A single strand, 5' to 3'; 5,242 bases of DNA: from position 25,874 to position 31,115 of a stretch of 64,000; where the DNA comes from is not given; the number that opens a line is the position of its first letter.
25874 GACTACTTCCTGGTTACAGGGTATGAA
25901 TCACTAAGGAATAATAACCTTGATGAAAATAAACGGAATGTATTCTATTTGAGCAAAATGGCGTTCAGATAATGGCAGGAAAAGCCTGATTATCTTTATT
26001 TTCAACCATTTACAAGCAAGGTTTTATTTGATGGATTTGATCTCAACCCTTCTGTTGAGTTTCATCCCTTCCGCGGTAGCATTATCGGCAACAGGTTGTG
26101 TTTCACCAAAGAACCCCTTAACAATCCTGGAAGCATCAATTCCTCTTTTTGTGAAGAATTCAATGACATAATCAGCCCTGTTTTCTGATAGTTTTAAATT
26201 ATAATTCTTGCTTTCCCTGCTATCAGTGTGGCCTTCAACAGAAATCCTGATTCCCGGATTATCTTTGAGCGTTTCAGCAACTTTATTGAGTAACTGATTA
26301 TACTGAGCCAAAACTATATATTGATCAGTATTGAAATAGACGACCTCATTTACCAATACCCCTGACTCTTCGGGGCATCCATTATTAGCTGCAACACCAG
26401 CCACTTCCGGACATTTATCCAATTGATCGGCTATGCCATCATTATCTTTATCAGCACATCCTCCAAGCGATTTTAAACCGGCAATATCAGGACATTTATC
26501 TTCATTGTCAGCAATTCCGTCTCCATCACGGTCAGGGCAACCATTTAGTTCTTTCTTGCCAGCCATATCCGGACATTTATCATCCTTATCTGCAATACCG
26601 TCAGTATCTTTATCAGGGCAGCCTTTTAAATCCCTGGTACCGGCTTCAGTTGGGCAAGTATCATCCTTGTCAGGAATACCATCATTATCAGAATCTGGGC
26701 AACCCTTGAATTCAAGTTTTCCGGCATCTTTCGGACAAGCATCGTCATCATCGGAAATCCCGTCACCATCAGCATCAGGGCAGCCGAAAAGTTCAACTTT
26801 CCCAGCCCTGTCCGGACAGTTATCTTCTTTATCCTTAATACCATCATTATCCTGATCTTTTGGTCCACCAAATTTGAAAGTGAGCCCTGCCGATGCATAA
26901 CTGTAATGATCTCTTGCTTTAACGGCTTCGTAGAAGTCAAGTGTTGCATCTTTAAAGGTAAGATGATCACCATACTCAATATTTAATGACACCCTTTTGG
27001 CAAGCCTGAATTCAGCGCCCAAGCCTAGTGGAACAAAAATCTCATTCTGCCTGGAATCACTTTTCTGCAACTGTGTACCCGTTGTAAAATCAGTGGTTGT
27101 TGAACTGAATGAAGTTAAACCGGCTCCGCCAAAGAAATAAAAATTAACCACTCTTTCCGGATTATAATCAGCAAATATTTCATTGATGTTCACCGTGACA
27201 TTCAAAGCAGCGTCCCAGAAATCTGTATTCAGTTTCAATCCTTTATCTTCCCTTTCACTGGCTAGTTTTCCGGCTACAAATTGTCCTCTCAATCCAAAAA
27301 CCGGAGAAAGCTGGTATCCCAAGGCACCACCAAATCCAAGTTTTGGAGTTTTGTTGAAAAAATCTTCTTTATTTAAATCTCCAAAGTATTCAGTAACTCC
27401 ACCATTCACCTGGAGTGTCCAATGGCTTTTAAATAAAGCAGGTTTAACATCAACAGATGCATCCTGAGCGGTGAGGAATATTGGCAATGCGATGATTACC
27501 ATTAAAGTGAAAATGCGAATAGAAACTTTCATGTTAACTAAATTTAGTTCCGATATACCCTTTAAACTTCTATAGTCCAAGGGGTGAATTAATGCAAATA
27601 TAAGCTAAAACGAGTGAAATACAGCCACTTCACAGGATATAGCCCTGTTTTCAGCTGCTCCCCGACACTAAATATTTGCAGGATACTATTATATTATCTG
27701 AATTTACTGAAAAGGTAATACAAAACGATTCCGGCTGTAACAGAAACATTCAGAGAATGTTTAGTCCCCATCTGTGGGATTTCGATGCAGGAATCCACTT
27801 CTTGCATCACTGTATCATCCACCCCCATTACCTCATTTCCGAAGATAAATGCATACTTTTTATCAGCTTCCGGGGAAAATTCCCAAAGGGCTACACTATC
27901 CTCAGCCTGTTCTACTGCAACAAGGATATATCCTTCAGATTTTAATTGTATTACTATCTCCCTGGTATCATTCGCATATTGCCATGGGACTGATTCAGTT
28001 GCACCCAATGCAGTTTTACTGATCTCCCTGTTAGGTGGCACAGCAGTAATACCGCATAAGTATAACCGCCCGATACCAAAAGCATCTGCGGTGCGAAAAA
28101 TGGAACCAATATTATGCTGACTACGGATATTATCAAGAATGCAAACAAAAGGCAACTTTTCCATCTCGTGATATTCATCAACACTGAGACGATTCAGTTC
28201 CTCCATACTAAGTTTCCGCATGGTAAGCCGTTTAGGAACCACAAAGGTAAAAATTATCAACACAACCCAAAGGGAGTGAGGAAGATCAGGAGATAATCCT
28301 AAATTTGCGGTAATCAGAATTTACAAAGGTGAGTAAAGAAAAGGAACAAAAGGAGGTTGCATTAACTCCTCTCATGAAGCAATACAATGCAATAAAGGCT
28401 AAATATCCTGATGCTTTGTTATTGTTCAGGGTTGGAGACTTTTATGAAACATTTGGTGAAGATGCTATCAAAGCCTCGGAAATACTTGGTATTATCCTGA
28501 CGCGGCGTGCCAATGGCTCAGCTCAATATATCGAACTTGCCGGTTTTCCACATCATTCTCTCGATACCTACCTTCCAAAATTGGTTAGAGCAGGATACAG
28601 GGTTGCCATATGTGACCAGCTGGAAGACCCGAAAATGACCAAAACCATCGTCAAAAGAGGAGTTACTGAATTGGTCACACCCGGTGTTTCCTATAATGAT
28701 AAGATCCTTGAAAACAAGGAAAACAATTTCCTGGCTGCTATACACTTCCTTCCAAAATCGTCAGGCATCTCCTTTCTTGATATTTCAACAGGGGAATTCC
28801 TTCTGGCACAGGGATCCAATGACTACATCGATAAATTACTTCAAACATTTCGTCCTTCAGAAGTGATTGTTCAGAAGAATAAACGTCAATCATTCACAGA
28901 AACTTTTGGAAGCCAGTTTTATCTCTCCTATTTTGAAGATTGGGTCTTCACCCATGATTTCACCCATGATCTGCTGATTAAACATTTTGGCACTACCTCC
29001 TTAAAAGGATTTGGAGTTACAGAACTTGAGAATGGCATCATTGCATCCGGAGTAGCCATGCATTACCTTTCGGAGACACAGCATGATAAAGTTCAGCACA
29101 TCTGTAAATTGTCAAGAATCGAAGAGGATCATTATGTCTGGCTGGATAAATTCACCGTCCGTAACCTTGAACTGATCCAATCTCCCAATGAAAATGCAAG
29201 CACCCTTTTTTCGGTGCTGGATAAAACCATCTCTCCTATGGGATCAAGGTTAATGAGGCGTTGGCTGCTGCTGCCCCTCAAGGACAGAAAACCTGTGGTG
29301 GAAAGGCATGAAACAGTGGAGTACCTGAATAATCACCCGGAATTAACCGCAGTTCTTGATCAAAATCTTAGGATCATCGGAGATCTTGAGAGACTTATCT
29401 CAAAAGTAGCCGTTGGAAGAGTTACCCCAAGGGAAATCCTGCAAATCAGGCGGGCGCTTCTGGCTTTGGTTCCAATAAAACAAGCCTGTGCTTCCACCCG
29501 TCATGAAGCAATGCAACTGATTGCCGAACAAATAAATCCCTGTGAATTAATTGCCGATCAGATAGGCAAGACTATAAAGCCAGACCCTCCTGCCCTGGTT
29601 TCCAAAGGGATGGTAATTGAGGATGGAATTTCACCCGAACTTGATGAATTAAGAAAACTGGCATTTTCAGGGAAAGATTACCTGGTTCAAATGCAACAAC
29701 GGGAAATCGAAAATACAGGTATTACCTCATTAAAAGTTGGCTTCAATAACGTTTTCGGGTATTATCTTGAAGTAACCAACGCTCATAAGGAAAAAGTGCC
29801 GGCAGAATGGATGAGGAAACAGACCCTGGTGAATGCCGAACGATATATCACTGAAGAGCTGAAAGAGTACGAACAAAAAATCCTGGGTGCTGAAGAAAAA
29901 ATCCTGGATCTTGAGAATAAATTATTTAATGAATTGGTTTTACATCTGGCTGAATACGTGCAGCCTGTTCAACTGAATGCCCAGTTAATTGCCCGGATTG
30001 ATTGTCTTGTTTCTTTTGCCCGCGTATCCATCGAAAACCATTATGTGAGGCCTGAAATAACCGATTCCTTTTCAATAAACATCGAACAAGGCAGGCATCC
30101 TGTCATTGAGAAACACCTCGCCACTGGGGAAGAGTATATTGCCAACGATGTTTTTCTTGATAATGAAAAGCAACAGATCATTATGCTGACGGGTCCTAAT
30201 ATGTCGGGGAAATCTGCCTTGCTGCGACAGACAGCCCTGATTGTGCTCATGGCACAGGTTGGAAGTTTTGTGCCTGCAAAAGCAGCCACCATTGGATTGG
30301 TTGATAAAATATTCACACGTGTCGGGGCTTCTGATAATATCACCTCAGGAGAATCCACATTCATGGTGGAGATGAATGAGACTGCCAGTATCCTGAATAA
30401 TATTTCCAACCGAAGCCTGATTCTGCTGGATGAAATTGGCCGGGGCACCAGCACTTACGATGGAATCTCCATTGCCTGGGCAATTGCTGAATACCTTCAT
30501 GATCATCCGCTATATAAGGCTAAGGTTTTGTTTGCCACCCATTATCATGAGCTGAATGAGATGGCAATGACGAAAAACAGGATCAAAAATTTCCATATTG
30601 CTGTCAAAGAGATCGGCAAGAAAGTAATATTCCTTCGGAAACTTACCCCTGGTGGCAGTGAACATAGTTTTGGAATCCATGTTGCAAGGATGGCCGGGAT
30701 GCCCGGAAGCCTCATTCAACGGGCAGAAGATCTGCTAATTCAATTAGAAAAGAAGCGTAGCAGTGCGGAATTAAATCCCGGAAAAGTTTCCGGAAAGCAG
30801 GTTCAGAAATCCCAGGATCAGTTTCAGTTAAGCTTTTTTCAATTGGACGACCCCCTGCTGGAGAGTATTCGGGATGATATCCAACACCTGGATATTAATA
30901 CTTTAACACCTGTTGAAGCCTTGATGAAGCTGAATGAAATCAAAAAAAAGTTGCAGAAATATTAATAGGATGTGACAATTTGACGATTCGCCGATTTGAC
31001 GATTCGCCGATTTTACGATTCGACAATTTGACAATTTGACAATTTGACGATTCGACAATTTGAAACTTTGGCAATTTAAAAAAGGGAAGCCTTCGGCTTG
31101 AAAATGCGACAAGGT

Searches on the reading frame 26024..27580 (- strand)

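Call 72: search_protein_families(library=pfam, proteins=[window:26024-27580:-])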
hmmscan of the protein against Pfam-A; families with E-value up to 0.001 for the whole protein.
window:26024-27580:- (518 aa): 3 families
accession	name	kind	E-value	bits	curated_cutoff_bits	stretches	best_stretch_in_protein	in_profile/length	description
PF00691.25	OmpA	-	1e-19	71.1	27.2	1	415-510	1-98/98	OmpA family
PF02412.23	TSP_3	-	1.1e-17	63.8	25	1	241-259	14-32/36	Thrombospondin type 3 repeat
PF13505.12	OMP_b-brl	-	1.2e-11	45.6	28.7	1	48-220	16-158/175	Outer membrane protein beta-barrel domain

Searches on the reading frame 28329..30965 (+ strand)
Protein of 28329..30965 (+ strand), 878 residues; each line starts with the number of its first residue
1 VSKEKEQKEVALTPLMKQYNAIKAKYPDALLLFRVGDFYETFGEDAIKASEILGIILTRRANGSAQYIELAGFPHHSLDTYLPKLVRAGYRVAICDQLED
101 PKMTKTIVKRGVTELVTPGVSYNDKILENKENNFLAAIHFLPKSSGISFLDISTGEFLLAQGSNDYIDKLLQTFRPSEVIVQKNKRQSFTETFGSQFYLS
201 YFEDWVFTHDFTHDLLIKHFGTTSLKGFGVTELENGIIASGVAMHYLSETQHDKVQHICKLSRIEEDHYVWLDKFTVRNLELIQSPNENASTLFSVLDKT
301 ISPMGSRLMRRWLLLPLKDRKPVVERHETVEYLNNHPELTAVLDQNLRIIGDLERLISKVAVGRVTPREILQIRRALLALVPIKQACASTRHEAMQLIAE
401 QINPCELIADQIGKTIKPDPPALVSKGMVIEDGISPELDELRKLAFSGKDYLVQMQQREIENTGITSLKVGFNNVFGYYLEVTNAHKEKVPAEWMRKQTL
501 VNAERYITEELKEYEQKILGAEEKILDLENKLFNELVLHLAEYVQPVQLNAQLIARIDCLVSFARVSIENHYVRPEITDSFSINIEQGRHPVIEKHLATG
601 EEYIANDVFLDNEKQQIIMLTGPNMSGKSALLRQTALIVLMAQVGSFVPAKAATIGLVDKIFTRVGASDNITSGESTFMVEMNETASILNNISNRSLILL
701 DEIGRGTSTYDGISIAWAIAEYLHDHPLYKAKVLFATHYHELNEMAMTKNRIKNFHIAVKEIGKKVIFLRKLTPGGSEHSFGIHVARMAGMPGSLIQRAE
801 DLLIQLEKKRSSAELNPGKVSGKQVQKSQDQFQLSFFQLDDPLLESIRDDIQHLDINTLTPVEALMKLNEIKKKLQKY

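Call 18: search_protein_families(library=pfam, proteins=[window:28329-30965:+])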
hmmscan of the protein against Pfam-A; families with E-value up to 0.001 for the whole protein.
window:28329-30965:+ (878 aa): 5 families
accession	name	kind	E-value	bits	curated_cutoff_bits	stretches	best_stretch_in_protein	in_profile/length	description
PF00488.27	MutS_V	-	3.1e-81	272.3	30.2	1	619-807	2-188/188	MutS domain V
PF05192.23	MutS_III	-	1.2e-43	150.1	34.1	1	276-564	2-194/194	MutS domain III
PF01624.25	MutS_I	-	1.9e-39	134.8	20.6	1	13-123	1-111/113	MutS domain I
PF05190.23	MutS_IV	-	3.9e-27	94.8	22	1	433-524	1-92/92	MutS family domain IV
PF05188.22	MutS_II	-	1.7e-17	64.5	25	1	133-258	1-132/133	MutS domain II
